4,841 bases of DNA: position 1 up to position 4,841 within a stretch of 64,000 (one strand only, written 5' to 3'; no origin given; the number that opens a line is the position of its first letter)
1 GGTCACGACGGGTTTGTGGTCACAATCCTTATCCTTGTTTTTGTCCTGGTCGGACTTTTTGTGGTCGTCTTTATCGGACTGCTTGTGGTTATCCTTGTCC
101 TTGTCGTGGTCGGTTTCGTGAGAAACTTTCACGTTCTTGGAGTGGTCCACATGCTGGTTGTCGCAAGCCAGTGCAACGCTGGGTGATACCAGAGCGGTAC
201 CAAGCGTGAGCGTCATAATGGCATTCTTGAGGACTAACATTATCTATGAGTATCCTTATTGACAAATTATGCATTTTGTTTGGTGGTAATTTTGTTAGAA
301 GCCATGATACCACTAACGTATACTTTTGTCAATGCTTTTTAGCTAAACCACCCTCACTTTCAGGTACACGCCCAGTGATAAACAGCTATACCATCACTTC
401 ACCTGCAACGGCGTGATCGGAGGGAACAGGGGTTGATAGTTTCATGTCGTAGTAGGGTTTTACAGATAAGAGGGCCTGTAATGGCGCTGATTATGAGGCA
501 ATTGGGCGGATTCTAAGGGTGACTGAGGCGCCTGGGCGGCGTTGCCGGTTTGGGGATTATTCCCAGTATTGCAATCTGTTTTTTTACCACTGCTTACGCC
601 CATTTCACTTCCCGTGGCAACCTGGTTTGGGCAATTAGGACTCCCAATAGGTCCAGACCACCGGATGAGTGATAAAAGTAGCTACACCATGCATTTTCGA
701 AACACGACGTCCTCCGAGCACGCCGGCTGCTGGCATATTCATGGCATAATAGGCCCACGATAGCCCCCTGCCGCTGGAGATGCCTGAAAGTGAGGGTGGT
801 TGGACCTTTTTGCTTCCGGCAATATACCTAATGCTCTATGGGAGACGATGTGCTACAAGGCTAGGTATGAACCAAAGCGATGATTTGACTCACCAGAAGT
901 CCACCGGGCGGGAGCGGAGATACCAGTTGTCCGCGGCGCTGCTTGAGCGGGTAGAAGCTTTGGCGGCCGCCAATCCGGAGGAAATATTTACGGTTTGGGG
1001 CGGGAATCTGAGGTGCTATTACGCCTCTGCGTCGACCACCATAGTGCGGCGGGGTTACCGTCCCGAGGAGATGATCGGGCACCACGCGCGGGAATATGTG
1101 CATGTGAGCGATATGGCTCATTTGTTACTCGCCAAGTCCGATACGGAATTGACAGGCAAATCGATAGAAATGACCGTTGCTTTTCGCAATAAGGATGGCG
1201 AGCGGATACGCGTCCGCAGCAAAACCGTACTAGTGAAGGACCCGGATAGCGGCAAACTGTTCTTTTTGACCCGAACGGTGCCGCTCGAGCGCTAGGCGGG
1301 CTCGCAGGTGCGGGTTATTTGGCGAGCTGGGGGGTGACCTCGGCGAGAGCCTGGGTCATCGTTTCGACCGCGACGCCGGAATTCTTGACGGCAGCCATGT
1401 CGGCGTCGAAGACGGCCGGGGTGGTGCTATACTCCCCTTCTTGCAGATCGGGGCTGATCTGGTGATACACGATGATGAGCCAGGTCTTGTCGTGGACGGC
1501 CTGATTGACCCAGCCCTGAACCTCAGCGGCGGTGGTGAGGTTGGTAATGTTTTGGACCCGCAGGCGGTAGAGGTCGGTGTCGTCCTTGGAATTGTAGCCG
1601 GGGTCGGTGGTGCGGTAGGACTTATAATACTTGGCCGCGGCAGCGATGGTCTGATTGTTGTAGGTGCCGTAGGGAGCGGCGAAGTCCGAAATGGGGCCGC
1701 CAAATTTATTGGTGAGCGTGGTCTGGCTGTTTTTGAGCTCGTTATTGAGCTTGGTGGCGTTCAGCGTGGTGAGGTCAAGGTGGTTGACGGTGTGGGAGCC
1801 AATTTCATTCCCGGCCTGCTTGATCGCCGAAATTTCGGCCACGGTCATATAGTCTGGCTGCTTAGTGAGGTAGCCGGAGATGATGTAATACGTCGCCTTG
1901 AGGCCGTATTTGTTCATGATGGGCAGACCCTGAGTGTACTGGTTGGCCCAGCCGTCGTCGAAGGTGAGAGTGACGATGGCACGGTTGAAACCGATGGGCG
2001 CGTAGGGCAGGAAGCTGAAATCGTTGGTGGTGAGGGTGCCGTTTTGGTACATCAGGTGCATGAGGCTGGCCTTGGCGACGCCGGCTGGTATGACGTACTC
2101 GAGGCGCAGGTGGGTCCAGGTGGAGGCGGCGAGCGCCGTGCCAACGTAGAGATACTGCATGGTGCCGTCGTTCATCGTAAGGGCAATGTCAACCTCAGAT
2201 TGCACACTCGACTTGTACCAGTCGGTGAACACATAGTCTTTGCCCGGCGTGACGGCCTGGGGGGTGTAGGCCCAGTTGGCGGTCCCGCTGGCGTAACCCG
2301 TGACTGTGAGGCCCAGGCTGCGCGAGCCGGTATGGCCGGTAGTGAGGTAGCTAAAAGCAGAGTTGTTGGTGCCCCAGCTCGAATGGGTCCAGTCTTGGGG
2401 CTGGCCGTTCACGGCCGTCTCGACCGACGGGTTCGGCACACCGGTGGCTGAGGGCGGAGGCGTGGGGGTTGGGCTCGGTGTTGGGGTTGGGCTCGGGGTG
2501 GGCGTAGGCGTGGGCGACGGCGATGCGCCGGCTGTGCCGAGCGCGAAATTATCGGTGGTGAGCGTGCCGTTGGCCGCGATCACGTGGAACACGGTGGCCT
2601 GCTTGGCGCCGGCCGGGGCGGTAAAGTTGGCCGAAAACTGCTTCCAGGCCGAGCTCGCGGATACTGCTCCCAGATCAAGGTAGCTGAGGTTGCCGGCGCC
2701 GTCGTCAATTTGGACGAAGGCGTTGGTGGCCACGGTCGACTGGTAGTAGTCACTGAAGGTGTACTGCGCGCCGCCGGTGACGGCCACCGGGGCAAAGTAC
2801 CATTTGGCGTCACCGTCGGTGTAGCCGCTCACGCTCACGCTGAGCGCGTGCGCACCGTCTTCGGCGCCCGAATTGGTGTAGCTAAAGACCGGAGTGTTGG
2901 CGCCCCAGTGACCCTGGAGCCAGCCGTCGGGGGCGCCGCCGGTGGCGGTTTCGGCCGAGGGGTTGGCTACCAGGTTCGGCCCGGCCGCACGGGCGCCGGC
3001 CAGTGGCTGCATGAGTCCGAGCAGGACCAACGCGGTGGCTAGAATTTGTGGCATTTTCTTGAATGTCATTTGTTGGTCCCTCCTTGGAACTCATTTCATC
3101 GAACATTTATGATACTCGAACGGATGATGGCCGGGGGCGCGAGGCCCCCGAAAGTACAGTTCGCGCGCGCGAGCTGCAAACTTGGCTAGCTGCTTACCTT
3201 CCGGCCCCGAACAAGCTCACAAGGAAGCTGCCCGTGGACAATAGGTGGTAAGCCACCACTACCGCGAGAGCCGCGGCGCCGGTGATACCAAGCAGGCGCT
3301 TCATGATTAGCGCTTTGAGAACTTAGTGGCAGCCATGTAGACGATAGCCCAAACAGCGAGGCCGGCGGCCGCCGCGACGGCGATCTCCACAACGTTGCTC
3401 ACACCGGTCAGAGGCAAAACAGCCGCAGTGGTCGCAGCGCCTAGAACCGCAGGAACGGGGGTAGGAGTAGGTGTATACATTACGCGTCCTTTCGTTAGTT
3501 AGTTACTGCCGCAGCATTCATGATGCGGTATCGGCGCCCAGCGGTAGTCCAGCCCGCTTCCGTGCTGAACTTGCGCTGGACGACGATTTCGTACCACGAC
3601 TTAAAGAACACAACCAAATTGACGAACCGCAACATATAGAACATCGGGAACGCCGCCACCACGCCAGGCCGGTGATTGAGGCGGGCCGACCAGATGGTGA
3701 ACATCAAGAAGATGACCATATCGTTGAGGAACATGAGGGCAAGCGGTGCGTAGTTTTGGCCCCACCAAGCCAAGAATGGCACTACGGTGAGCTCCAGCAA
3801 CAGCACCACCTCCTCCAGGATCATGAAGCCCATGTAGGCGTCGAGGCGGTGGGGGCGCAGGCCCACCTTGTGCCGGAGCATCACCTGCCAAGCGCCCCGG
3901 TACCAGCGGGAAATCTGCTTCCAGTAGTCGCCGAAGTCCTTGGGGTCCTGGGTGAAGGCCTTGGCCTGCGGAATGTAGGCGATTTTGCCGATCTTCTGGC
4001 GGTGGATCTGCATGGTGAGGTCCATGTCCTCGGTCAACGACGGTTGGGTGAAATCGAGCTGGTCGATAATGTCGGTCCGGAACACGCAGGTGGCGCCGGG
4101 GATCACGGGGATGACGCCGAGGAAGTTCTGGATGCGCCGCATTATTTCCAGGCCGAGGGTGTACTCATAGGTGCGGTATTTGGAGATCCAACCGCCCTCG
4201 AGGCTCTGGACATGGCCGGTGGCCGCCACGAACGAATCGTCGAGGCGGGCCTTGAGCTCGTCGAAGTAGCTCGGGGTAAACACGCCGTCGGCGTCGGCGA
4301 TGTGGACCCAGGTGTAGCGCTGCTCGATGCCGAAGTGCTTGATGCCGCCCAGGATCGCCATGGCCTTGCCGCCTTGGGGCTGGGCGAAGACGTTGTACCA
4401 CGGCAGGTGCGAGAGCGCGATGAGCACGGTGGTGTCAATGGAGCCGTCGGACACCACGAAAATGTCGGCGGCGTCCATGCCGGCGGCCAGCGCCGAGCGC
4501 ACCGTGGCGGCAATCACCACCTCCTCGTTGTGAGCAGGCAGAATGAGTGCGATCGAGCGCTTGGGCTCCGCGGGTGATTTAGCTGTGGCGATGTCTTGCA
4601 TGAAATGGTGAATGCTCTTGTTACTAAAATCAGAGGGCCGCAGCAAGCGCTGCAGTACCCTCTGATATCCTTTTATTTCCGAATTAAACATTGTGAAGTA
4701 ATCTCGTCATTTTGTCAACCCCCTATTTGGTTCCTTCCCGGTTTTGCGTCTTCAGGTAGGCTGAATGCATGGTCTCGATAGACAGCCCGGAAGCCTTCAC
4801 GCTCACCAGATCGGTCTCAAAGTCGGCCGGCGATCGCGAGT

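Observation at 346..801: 19-bp perfect inverted repeat enclosing a 418-bp non-coding segment: invertible switch, MITE or large structured RNA?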

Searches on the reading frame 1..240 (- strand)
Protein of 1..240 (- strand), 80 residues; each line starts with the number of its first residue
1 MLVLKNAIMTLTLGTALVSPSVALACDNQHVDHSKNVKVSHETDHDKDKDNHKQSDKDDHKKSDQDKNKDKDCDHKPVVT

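Call 33: search_protein_families(library=pfam, proteins=[window:1-240:-], max_evalue=0.001)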
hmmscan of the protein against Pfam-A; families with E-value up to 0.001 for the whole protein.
window:1-240:- (80 aa): 0 families

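Call 48: find_homologous_proteins(query=window:1-240:-, max_evalue=0.01)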
Query window:1-240:-: 1 candidates shared short words with the query, none scored E <= 0.01.

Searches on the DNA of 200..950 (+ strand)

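Call 7: search_rna_families(source=window, start=200, end=950, threshold=evalue, max_evalue=10, show_alignments=3)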
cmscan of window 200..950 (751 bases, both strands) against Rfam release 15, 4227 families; matches with E-value up to 10: 4.
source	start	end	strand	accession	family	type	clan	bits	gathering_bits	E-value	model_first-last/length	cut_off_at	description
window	771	830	+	RF03051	RAGATH-26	Gene; sRNA;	-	14.8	86.3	7.1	1-76/76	no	RAGATH-26 RNA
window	739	827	+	RF00482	snoF1_F2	Gene; snRNA; snoRNA; HACA-box;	-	14.4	60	6.9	1-140/140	no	Small nucleolar RNA F1/F2/snoR5a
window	873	915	+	RF01121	sR38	Gene; snRNA; snoRNA; CD-box;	-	13.8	50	1.4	1-59/59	no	Small nucleolar RNA sR38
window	630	692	+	RF01129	sR44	Gene; snRNA; snoRNA; CD-box;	-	12.7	45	2.1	1-55/55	no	Small nucleolar RNA sR44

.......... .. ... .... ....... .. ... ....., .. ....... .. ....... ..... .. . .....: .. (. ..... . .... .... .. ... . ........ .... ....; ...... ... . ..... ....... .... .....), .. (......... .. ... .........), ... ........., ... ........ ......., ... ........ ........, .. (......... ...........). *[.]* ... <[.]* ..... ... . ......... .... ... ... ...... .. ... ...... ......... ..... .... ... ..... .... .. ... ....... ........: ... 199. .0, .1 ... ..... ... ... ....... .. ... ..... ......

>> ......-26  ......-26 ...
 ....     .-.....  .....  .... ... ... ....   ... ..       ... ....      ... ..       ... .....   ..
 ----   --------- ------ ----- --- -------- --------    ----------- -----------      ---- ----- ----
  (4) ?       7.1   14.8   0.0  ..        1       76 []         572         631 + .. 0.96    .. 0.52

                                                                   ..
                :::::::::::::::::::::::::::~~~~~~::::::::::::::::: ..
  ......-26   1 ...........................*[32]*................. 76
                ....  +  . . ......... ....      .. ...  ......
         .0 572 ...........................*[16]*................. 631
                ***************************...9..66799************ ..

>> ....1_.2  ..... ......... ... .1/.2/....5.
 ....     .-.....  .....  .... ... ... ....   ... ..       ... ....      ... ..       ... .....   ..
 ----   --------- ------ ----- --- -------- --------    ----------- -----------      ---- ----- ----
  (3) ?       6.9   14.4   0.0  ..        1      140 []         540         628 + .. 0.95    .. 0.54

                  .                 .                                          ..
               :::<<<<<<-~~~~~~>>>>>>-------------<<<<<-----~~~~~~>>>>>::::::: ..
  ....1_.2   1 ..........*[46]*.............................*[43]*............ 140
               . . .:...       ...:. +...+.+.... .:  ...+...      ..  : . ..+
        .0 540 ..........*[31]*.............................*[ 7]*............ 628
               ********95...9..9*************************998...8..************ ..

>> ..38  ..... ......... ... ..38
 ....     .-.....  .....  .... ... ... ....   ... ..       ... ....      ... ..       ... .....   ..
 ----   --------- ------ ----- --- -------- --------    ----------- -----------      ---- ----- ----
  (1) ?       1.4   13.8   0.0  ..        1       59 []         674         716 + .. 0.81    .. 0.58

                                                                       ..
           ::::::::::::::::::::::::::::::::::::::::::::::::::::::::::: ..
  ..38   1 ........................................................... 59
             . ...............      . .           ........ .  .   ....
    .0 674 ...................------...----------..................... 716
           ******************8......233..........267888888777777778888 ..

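Call 40: search_dna_similar(query=window:330-820:+, collection=plasmids, mode=distant, max_evalue=0.01, max_rows=10)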
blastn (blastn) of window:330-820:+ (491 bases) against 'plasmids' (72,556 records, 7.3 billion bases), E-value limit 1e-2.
No match.

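Call 41: search_dna_similar(query=window:330-820:+, collection=phages, mode=distant, max_evalue=0.01, max_rows=10)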
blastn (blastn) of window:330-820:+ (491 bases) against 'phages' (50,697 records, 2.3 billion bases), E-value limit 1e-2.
No match.

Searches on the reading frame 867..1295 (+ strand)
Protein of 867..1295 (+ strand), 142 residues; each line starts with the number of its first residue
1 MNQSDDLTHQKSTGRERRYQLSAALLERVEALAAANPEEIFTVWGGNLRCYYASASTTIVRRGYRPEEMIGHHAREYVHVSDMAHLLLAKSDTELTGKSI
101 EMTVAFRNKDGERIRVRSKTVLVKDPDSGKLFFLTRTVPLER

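Call 14: find_encoding_contigs(protein=window:867-1295:+, flank=10000, max_places=6)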
Protein window:867-1295:+ (142 aa): 1 contig read that carries it; 1 place shown.
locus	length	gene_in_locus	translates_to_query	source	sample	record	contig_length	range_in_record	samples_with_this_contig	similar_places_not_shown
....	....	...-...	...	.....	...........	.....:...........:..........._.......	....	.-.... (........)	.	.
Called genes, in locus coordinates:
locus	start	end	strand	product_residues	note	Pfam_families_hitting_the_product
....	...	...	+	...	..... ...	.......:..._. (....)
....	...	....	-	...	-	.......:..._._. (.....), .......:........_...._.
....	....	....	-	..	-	-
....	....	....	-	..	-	-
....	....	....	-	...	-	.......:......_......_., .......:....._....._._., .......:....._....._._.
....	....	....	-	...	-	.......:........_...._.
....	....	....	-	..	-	?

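Call 23: find_homologous_proteins(query=window:867-1295:+, max_evalue=0.001)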
Query window:867-1295:+ (142 aa): 2 proteins with E <= 0.001 among 248 candidates.
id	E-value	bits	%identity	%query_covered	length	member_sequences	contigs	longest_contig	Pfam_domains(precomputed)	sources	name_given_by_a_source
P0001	1.9e-87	308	100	100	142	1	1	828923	PF08447.19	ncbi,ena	-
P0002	5.3e-33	132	67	67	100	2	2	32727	-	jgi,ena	jgi:PAS domain S-box-containing protein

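Call 24: find_encoding_contigs(protein=P0002, flank=10000, max_places=6)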
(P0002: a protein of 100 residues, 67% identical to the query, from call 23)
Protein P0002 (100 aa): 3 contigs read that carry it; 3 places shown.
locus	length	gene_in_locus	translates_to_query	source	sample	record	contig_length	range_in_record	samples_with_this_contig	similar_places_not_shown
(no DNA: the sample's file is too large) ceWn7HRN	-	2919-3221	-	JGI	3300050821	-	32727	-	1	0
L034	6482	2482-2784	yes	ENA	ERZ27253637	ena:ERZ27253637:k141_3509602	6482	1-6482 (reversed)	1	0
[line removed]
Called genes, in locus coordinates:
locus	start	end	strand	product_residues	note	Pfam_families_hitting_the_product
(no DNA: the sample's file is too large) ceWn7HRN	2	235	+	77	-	?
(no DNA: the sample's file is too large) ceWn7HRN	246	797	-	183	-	-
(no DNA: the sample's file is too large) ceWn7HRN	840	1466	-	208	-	-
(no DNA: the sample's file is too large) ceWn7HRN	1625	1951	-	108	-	-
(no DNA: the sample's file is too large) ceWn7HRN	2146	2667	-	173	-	-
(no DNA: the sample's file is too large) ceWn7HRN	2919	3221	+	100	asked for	-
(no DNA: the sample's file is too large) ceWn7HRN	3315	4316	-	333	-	-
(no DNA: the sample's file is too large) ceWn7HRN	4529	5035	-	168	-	-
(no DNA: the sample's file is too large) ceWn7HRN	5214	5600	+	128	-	PF04977:DivIC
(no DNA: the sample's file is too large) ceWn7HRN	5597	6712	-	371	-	PF26514:DUF8173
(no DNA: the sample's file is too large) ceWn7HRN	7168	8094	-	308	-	PF13489:Methyltransf_23, PF13649:Methyltransf_25, PF13847:Methyltransf_31, PF08241:Methyltransf_11, PF08242:Methyltransf_12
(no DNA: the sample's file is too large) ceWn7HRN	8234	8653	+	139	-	PF04138:GtrA_DPMS_TM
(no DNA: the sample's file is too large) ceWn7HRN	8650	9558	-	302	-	PF00535:Glycos_transf_2, PF10111:Glyco_tranf_2_2, PF13641:Glyco_tranf_2_3 (weak)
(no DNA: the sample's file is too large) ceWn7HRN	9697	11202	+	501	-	-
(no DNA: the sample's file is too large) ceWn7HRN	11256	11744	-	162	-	PF08327:AHSA1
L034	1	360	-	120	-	?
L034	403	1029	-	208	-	-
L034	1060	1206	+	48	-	-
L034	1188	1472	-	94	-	-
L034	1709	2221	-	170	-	-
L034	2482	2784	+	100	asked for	-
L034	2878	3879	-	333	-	-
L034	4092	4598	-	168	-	-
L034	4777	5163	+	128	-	PF04977:DivIC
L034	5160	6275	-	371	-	PF26514:DUF8173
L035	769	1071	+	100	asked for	-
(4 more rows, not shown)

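Call 25: list_cluster_members(proteins=[P0001, P0002])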
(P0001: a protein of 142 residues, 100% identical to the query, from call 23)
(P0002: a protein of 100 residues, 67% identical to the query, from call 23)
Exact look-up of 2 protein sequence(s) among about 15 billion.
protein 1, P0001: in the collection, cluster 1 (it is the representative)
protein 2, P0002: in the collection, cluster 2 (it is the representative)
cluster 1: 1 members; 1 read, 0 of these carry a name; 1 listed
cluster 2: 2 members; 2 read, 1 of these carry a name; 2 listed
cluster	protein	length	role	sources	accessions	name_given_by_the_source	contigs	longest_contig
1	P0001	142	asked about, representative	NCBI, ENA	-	-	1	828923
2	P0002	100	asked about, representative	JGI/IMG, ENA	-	PAS domain S-box-containing protein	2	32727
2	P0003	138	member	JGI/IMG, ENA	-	-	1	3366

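Call 33: search_protein_families(library=pfam, proteins=[window:867-1295:+], max_evalue=0.001)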
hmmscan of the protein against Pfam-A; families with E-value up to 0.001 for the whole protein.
window:867-1295:+ (142 aa): 1 family
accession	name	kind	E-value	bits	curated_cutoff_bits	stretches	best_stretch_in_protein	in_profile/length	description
PF08447.18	PAS_3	-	5.8e-07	30.1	25.6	1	63-131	13-83/89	PAS fold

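Call 51: find_encoding_contigs(protein=P0003, flank=10000, max_places=6)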
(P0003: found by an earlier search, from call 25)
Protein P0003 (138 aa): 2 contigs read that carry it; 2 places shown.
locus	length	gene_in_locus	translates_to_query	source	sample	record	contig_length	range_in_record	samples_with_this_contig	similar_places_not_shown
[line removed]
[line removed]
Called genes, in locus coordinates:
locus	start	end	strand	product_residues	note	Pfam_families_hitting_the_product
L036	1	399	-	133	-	?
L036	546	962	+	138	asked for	-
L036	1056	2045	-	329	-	-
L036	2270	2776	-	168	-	-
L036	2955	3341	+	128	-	PF04977:DivIC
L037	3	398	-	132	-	?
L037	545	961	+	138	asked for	-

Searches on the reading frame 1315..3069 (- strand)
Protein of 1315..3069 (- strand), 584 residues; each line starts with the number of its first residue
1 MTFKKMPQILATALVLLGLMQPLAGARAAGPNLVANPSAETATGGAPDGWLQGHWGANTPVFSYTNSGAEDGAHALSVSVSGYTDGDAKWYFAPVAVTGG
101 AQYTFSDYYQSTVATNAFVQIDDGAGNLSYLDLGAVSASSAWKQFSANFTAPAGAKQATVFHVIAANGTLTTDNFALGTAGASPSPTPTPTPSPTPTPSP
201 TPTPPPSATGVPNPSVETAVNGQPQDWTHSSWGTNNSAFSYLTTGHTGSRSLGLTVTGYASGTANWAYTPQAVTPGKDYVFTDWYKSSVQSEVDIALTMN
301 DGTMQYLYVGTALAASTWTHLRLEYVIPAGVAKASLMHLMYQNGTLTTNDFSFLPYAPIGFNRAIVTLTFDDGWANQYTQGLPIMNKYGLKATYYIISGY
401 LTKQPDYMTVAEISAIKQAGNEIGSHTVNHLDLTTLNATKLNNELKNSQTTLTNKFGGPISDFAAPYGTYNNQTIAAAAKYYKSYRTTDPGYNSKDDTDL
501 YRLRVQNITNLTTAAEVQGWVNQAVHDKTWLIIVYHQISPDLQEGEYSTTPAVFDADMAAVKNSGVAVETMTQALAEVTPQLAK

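Call 11: find_encoding_contigs(protein=window:1315-3069:-, flank=10000, max_places=6)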
Protein window:1315-3069:- (584 aa): no gene with exactly this product is on record in the collection.

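Call 33: search_protein_families(library=pfam, proteins=[window:1315-3069:-], max_evalue=0.001)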
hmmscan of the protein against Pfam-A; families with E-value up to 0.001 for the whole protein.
window:1315-3069:- (584 aa): 2 families
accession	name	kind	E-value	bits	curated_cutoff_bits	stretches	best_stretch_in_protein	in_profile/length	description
PF01522.26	Polysacc_deac_1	-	1.1e-27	96.9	23.1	1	364-481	7-119/124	Polysaccharide deacetylase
PF02018.23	CBM_4_9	-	3.6e-09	37.6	25.9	1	230-335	15-126/136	Carbohydrate binding domain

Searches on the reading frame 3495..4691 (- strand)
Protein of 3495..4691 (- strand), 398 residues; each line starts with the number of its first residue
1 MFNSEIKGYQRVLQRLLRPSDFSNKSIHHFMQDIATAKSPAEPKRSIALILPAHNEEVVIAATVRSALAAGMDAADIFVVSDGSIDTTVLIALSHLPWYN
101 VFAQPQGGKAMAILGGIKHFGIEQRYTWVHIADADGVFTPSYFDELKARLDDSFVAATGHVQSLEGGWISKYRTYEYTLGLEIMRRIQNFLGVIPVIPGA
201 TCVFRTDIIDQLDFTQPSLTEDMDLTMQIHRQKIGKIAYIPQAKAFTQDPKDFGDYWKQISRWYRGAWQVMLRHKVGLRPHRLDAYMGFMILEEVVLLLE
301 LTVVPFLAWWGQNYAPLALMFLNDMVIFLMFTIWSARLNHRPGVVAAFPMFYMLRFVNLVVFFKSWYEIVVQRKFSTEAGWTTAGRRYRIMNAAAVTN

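Call 13: find_encoding_contigs(protein=window:3495-4691:-, flank=10000, max_places=6)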
Protein window:3495-4691:- (398 aa): 1 contig read that carries it; 1 place shown.
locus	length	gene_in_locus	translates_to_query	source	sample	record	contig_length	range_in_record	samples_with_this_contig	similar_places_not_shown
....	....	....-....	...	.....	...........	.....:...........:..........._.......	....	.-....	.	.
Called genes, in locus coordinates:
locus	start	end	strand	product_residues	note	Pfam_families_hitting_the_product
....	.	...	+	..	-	?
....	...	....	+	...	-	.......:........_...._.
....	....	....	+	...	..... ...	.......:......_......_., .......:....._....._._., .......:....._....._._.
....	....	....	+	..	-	-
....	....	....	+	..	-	-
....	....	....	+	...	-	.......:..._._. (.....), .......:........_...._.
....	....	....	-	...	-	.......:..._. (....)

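Call 33: search_protein_families(library=pfam, proteins=[window:3495-4691:-], max_evalue=0.001)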
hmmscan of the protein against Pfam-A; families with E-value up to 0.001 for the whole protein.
window:3495-4691:- (398 aa): 4 families
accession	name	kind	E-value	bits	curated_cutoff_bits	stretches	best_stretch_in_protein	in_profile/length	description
PF13641.12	Glyco_tranf_2_3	-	7.1e-20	72.4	27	1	47-266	3-230/230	Glycosyltransferase like family 2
PF13632.12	Glyco_trans_2_3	-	1.9e-15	57.6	27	1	128-321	1-196/198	Glycosyl transferase family group 2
PF00535.33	Glycos_transf_2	-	3.3e-15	56.9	23.3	1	49-211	2-166/168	Glycosyl transferase family 2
PF13506.12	Glyco_transf_21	-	6.1e-05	23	21.7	1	125-265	30-174/174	Glycosyl transferase family 21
